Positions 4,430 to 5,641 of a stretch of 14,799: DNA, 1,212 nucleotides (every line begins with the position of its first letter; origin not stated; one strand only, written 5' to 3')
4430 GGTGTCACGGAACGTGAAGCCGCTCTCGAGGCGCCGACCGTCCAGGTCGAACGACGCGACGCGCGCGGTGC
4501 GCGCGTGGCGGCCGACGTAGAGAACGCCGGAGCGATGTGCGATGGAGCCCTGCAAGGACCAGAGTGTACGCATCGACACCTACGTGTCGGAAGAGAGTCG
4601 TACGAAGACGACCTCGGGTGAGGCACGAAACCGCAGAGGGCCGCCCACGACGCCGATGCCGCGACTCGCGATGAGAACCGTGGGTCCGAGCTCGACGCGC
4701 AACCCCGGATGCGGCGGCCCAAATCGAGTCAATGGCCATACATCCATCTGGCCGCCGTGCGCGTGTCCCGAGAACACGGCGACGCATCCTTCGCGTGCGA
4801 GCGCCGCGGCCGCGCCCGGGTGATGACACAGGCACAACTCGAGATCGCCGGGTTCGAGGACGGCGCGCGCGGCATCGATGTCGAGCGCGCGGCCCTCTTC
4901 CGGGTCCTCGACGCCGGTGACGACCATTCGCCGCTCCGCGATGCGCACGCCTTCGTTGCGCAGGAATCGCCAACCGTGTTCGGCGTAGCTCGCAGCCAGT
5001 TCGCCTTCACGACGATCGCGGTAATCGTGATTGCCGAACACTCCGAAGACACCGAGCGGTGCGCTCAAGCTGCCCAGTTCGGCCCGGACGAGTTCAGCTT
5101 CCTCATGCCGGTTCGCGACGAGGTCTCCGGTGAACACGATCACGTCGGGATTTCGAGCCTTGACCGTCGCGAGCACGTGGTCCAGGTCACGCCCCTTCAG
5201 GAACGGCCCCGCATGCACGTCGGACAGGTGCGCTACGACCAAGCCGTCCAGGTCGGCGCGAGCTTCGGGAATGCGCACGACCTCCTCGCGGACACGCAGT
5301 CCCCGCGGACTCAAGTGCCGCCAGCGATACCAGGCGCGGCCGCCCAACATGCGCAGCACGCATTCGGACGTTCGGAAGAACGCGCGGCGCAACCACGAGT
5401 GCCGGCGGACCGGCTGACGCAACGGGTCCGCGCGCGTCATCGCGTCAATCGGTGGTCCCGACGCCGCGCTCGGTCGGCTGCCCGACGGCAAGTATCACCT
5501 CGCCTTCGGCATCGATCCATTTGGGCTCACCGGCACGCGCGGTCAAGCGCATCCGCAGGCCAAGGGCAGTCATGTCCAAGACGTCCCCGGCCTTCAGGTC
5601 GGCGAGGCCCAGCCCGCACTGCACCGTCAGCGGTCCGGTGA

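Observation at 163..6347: Sigma-less anti-sigma operon coupling a zf-HC2 membrane sensor to a beta-sandwich repeat protein, a separate ChrR-type cupin and cysteine dioxygenase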

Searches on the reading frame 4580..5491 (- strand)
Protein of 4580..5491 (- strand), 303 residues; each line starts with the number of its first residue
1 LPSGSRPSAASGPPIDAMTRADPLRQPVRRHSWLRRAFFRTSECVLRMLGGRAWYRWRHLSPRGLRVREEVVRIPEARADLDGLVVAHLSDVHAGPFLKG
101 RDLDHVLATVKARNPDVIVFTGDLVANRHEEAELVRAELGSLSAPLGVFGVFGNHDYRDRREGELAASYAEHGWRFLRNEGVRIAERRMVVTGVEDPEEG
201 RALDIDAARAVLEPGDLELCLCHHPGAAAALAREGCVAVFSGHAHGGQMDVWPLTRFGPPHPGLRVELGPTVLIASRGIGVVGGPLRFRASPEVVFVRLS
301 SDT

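Call 5: search_protein_families(library=pfam, proteins=[window:4580-5491:-], max_evalue=0.01)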
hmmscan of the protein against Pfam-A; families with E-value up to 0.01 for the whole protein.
window:4580-5491:- (303 aa): 1 family
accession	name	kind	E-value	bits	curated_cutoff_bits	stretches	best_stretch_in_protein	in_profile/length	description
PF00149.33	Metallophos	-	4.4e-11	44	21.5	1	85-245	2-189/191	Calcineurin-like phosphoesterase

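Call 14: search_protein_families(library=ncbifam, proteins=[window:4580-5440:-], max_evalue=0.01)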
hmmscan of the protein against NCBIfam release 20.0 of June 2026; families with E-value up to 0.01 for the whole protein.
window:4580-5440:- (286 aa): 4 families
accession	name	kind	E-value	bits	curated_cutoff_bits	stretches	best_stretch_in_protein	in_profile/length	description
NF033458.1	lipid_A_LpxG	equivalog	2.1e-27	96.3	350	2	40-142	18-121/321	UDP-2,3-diacylglucosamine diphosphatase LpxG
NF008460.0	PRK11340.1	equivalog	1.5e-15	57.4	188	1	67-282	50-270/271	phosphodiesterase YaeI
TIGR04123.1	P_estr_lig_assc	hypoth_equivalog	0.00011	21.7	150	1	84-149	51-119/207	ligase-associated DNA damage response endonuclease PdeM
TIGR00619.1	sbcd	subfamily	0.0022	17.9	77.65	1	69-145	3-92/252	exonuclease subunit SbcD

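Call 51: search_solved_structures(query=window:4580-5440:-, max_evalue=0.01, show_alignments=1)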
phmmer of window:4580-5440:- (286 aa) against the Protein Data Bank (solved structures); distinct sequences matched with E-value up to 0.01: 3.
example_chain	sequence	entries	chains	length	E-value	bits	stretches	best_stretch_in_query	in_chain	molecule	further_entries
7dog_A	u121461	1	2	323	0.00015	24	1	69-167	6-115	Nuclease SbcCD subunit D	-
2zo9_B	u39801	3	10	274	0.0074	18.5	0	95-140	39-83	Phosphohydrolase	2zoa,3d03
2dxl_A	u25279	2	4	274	0.0075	18.5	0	95-140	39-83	Phosphohydrolase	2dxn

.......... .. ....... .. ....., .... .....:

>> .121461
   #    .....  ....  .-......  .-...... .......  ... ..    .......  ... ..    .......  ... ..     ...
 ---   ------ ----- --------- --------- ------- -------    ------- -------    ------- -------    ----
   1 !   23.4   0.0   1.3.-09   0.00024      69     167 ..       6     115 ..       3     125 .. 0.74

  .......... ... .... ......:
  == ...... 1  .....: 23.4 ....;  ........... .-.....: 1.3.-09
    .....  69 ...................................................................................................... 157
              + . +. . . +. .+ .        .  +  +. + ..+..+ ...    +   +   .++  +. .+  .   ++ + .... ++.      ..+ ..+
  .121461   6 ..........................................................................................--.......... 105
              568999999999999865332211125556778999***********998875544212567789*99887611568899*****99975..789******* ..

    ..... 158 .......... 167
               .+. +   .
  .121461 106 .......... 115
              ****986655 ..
